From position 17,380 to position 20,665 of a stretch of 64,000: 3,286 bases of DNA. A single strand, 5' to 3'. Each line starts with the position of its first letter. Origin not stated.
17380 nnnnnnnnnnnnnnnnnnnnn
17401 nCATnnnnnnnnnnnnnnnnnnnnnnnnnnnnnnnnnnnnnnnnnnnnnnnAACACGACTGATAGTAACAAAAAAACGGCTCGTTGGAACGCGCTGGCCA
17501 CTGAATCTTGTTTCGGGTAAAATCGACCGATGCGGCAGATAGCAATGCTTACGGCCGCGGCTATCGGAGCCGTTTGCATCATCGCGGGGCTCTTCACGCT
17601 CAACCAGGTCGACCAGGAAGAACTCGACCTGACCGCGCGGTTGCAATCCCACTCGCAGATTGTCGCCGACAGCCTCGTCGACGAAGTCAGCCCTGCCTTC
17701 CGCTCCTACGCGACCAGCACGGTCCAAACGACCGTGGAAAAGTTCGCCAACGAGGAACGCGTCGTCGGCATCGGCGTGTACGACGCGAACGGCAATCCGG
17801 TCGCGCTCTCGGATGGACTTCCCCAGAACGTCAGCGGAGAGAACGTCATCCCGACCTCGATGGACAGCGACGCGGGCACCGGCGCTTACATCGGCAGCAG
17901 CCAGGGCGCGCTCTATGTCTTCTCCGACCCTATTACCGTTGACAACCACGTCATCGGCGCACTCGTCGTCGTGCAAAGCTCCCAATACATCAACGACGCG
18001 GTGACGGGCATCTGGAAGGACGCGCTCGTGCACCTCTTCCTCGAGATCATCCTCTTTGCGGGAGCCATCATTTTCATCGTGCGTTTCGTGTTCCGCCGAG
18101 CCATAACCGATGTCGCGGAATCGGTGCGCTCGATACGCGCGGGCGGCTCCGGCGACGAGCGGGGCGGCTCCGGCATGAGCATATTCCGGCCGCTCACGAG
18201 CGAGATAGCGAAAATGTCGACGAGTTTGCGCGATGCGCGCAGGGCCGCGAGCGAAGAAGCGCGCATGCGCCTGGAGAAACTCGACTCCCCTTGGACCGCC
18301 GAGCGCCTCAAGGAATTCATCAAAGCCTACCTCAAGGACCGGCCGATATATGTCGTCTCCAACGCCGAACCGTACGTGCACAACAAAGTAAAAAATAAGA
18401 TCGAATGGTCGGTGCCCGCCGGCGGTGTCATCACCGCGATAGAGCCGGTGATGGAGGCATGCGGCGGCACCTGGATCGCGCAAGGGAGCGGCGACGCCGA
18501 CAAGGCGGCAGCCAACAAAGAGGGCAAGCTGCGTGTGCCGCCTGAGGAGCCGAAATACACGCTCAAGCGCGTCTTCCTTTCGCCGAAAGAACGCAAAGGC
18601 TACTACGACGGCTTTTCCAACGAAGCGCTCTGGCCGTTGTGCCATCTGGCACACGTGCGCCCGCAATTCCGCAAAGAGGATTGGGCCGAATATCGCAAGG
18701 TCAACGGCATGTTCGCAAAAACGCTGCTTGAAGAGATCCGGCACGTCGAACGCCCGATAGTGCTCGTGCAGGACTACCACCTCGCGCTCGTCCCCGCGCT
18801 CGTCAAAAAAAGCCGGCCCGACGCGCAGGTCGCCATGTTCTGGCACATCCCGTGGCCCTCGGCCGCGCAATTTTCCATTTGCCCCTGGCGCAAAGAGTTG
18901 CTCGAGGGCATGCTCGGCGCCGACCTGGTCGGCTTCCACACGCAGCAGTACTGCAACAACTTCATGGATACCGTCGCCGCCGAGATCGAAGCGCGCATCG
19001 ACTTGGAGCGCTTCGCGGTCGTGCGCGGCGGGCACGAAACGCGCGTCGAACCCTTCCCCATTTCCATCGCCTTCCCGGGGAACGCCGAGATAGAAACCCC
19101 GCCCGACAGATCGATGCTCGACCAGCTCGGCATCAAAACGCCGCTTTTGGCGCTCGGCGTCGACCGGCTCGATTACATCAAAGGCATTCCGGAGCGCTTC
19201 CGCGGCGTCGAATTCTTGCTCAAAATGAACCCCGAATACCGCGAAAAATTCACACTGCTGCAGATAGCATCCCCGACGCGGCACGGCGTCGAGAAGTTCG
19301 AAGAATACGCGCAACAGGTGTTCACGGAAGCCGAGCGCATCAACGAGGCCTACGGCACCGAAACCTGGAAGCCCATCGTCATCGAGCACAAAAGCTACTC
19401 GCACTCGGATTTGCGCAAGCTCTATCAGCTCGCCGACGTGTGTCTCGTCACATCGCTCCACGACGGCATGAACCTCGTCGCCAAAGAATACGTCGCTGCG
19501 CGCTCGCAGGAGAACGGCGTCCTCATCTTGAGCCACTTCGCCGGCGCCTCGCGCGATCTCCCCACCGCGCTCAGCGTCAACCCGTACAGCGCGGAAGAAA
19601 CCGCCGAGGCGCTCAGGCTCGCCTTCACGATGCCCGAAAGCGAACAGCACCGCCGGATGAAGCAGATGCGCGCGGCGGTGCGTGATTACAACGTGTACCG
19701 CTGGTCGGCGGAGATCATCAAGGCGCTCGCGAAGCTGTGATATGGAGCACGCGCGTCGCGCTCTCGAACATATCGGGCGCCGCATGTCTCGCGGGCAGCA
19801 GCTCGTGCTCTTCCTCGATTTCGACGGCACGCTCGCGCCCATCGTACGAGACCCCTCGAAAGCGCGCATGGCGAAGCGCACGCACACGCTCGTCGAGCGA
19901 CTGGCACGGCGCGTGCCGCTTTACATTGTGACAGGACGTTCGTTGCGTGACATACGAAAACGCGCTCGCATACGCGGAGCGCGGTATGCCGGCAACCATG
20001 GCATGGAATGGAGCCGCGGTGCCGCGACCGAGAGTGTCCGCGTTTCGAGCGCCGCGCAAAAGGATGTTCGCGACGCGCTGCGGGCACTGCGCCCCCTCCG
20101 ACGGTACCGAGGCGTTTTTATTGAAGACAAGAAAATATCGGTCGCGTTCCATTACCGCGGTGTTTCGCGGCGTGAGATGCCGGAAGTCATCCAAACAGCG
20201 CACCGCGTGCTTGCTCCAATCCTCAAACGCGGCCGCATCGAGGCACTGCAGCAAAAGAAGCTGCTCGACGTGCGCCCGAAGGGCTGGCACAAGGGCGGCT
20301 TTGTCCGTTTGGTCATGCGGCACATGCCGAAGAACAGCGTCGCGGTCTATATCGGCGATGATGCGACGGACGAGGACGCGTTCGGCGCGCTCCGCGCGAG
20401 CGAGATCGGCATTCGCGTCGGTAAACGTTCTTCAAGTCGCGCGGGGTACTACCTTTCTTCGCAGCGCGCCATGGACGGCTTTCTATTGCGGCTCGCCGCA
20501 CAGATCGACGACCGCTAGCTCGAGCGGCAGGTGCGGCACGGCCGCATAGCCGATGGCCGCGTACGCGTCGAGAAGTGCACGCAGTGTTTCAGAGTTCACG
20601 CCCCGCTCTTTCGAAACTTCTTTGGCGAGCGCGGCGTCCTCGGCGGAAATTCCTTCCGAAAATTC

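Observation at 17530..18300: Trehalose-6-phosphate synthase fused to an N-terminal extracytoplasmic sensor and HAMP-like linker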

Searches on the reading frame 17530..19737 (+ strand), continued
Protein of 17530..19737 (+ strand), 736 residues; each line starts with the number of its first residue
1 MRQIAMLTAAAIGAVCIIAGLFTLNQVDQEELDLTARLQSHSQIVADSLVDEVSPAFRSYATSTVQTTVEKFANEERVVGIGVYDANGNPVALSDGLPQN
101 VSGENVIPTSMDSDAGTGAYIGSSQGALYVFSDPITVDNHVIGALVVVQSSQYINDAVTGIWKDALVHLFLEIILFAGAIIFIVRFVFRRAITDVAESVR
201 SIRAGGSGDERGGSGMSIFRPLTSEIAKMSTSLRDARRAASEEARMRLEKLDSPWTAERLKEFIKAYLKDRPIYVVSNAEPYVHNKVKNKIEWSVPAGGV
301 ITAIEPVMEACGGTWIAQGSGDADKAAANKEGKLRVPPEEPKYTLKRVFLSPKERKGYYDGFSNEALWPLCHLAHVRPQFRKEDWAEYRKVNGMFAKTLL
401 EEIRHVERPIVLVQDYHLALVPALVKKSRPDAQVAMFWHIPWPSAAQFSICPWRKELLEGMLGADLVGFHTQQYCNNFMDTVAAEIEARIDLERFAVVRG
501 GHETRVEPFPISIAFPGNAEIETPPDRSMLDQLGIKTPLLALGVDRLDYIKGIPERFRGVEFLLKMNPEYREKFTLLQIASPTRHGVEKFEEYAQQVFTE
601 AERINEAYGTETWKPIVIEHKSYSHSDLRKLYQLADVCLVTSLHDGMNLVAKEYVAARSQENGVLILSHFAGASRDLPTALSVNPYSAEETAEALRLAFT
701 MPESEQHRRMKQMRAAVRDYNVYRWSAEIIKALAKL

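Call 44: predict_structure(alignment_id=A3)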
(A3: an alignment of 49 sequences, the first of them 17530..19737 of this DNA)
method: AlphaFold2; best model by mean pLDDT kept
length: 736 residues; sequences in the alignment: 49
mean_pLDDT: 79.2   pTM: 0.57
mean pLDDT of the five models: 79.2, 78.5, 77.3, 76.0, 71.6
residues with pLDDT >= 90: 185; 70-90: 389; 50-70: 104; < 50: 58
segments of 3 or more residues with pLDDT < 50: 205-216, 219-222, 228-234, 239-252, 297-301, 513-519
pLDDT, mean of each block of 10 residues (from residue 1): 71 82 86 88 87 86 87 83 90 87 86 90 86 90 92 88 85 81 72 61 46 46 48 47 46 61 77 82 70 56 70 83 72 65 81 81 70 62 90 94 90 86 94 86 82 91 90 86 88 86 86 49 81 93 76 85 95 93 64 84 95 92 76 91 65 82 85 70 85 94 93 74 73 77
secondary structure, 60 per line:
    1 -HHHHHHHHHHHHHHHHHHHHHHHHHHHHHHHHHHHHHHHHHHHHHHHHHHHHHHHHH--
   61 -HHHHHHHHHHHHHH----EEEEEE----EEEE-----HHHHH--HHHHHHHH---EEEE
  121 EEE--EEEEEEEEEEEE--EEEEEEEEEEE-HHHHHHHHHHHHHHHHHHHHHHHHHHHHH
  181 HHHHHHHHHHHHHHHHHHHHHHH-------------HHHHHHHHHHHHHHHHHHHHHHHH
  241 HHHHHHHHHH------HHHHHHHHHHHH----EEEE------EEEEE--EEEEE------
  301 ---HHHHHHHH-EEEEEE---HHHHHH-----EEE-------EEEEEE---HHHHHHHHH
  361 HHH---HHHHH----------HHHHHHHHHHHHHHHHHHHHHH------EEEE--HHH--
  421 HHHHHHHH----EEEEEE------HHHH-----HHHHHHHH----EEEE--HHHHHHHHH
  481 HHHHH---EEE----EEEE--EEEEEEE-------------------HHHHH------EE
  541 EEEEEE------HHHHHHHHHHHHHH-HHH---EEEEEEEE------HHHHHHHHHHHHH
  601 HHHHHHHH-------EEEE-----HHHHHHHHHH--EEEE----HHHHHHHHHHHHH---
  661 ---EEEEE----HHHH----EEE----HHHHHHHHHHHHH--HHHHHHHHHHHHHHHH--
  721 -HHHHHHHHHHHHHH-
elements in order (helices of 4 or more, strands of 3 or more residues): H2-58 H62-75 E80-85 E90-93 H99-103 H106-113 E117-123 E126-137 E140-150 H152-203 H217-250 H257-268 E273-276 E283-287 E290-294 H304-311 E313-318 H322-327 E333-335 E343-348 H352-363 H367-371 H382-403 E410-413 H421-428 E433-438 H445-448 H454-461 E466-469 H472-485 E489-491 E496-499 E502-508 H528-532 E539-546 H553-566 E574-581 H588-608 E616-619 H625-634 E637-640 H645-657 E664-668 H673-676 E681-683 H688-700 H703-718 H722-735
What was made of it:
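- On HAMP domain: Only monomer prediction is available, and the region has pLDDT of about 46 in the full-length monomer (call 44).
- The monomer AF2 model is poor (pLDDT about 46) across aa 200-255, so the coupling geometry is unknown (call 44).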

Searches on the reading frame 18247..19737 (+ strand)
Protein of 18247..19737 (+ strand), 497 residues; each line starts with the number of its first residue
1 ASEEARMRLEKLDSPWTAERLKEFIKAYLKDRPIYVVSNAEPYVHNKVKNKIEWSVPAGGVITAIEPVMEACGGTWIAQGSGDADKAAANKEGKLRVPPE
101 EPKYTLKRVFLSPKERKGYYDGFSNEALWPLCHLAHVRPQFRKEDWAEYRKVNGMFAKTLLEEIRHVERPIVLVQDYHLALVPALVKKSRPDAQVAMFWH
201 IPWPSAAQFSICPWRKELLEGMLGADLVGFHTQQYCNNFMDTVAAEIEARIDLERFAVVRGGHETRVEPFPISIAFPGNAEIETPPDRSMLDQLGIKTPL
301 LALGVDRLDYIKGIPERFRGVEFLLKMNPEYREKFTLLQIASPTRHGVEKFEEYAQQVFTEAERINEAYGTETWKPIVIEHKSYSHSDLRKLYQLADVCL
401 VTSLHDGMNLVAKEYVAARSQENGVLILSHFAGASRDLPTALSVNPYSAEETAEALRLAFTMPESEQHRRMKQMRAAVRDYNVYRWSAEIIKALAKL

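Call 29: search_solved_structures(query=window:18247-19737:+, max_evalue=1e-10, show_alignments=2)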
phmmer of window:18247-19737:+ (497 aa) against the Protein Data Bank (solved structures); distinct sequences matched with E-value up to 1e-10: 23.
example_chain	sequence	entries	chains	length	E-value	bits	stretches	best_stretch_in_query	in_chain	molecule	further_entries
9niq_A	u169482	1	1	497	6.2e-79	269.2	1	33-496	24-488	Alpha,alpha-trehalose-phosphate synthase [UDP-forming]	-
5hut_A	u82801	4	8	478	6.9e-79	269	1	34-496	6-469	Alpha,alpha-trehalose-phosphate synthase [UDP-forming]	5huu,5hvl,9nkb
5huv_A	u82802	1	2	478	7e-79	269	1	34-496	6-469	Alpha,alpha-trehalose-phosphate synthase [UDP-forming]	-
5hvo_A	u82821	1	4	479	2.4e-74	254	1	31-492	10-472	Alpha,alpha-trehalose-phosphate synthase (UDP-forming)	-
6jbi_A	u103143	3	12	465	3.3e-73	250.3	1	37-494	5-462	Trehalose-6-phosphate synthase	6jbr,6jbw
5jij_A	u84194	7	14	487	1.5e-71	244.8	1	35-495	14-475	Alpha,alpha-trehalose-phosphate synthase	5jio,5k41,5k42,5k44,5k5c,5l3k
5hvm_A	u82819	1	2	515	4.4e-70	240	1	34-493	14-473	Alpha,alpha-trehalose-phosphate synthase (UDP-forming)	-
8fhw_A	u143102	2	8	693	9.5e-70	238.9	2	187-495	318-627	Alpha,alpha-trehalose-phosphate synthase (UDP-forming)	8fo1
5v0t_A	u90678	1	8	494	5.2e-68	233.1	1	44-492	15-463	Alpha,alpha-trehalose-phosphate synthase (UDP-forming)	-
6jak_A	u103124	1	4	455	2e-65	224.6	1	44-491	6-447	Trehalose-6-phosphate synthase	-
1gz5_A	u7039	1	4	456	2e-65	224.6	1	44-491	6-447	ALPHA-TREHALOSE-PHOSPHATE SYNTHASE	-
2wtx_A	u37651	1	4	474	2.2e-65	224.5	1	44-491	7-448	ALPHA, ALPHA-TREHALOSE-PHOSPHATE SYNTHASE [UDP-FORMING]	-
1uqt_A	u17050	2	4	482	2.4e-65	224.4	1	44-491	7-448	ALPHA, ALPHA-TREHALOSE-PHOSPHATE SYNTHASE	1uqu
5hxa_A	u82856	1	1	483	1.6e-64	221.6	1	44-488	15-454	Alpha,alpha-trehalose-phosphate synthase (UDP-forming)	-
5uof_A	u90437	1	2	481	4.4e-60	207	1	53-487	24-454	Alpha,alpha-trehalose-phosphate synthase (UDP-forming)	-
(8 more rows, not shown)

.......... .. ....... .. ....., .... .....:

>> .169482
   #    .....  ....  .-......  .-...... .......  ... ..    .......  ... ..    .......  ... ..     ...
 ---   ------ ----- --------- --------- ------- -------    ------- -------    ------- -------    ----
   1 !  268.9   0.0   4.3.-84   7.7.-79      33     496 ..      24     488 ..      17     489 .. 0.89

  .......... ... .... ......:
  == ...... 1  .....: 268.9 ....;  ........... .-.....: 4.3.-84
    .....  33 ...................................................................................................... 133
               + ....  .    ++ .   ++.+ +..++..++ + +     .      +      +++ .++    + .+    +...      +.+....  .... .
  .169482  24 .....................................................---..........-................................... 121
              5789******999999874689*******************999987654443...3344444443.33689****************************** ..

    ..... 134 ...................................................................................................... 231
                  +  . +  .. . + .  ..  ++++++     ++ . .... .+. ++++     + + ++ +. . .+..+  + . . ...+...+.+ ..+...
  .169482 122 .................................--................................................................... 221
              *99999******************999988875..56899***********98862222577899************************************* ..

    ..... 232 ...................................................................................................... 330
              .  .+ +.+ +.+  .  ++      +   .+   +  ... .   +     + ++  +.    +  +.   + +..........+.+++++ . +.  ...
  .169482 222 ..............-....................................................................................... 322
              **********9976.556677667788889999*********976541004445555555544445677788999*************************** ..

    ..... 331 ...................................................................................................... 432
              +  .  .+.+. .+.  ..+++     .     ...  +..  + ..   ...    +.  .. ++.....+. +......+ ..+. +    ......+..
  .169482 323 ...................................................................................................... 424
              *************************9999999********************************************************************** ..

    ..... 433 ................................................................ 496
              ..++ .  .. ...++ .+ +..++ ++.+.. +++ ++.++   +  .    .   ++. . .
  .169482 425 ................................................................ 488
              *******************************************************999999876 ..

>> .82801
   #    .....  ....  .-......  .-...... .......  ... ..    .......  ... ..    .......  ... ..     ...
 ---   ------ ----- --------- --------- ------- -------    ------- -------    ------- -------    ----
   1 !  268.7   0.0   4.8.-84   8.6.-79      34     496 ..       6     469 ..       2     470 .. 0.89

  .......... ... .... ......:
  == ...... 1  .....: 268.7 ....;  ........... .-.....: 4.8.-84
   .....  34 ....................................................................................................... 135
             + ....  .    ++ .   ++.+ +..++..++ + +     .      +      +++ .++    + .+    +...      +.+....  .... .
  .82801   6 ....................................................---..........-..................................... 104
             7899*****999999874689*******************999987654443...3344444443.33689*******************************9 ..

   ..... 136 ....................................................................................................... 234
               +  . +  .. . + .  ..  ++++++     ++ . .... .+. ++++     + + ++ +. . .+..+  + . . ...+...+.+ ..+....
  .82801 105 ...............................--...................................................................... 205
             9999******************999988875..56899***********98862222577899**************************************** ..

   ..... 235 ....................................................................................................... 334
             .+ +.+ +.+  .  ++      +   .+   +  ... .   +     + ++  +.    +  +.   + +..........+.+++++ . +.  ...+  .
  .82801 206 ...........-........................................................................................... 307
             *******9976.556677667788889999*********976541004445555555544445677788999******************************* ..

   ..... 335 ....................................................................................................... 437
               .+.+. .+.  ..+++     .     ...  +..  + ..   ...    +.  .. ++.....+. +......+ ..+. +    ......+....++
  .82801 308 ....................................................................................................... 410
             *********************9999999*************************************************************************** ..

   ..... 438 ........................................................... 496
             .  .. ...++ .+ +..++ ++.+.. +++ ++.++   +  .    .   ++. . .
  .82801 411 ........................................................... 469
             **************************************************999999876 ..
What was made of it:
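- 18346..19737 (+): GT20 (OtsA-type) glycosyltransferase catalytic domain, aa 273-736. PDB hits to Tps1/OtsA at E 6e-79 (call 29).
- On GT20 / OtsA trehalose-6-phosphate synthase: The motifs RLDYxKG and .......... are aligned in call 29.
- Closest known: Soluble OtsA. Same: There is about 270 bits of sequence similarity over the whole catalytic domain (call 29), and the same otsA-otsB gene pair.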

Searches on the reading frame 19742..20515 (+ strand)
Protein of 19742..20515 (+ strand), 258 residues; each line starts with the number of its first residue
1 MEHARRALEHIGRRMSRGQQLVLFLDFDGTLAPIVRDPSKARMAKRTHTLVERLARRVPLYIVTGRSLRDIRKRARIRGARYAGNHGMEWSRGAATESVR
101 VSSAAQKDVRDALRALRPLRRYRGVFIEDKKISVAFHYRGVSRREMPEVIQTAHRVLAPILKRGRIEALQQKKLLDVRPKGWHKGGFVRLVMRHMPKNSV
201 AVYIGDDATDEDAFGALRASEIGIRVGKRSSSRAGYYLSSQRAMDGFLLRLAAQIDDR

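Call 3: search_protein_families(library=pfam, proteins=[window:19742-20515:+], max_evalue=1)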
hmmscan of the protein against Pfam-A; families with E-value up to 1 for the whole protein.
window:19742-20515:+ (258 aa): 4 families
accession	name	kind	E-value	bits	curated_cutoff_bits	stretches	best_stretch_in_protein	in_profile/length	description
PF02358.22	Trehalose_PPase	-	5.6e-39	134.1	27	1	24-230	1-219/235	Trehalose-phosphatase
PF08282.18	Hydrolase_3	-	0.00016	22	20.9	1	23-74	1-48/255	haloacid dehalogenase-like hydrolase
PF05116.19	S6PP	-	0.00024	21.2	20.3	1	20-74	2-52/247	Sucrose-6F-phosphate phosphohydrolase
PF12167.14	Arm-DNA-bind_2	-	0.14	12.6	22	1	123-152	2-32/65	Arm DNA-binding domain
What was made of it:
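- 19742..20518 (+): otsB (trehalose-6-phosphate phosphatase), starting 1 nt after the otsA stop. It is the downstream partner in a two-gene operon. PF02358 at 5.6e-39 (call 3).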

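Call 4: search_protein_families(library=ncbifam, proteins=[window:19742-20515:+], max_evalue=1)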
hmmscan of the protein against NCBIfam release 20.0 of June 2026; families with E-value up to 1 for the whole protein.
window:19742-20515:+ (258 aa): 6 families
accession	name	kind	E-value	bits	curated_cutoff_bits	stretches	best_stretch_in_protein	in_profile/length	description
NF011071.0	PRK14501.1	equivalog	1.1e-44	152.8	634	1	5-253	478-726/729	bifunctional alpha,alpha-trehalose-phosphate synthase (UDP-forming)/trehalose-phosphatase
TIGR00685.1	T6PP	equivalog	1.5e-38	133.1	68.05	1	19-223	2-216/250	trehalose-phosphatase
TIGR01484.1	HAD-SF-IIB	subfamily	5.3e-23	82.2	41.8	1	23-218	2-216/221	HAD-IIB family hydrolase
NF007560.0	PRK10187.1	equivalog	1.1e-22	80.6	327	1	20-254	14-246/266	trehalose-phosphatase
TIGR00099.1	Cof-subfamily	subfamily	2.4e-05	24.1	137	1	22-78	1-56/256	Cof-type HAD-IIB family hydrolase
TIGR01662.1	HAD-SF-IIIA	subfamily_domain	4e-05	23.7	44.6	1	22-68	2-54/141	HAD-IIIA family hydrolase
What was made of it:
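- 19742..20518 (+): TIGR00685 at 133 bits, above its cut-off of 68 (call 4).
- Checked: The otsB product hits Trehalose_PPase at 5.6e-39 and TIGR00685 at 133 bits, above its cut-off of 68 (calls 3, 4).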
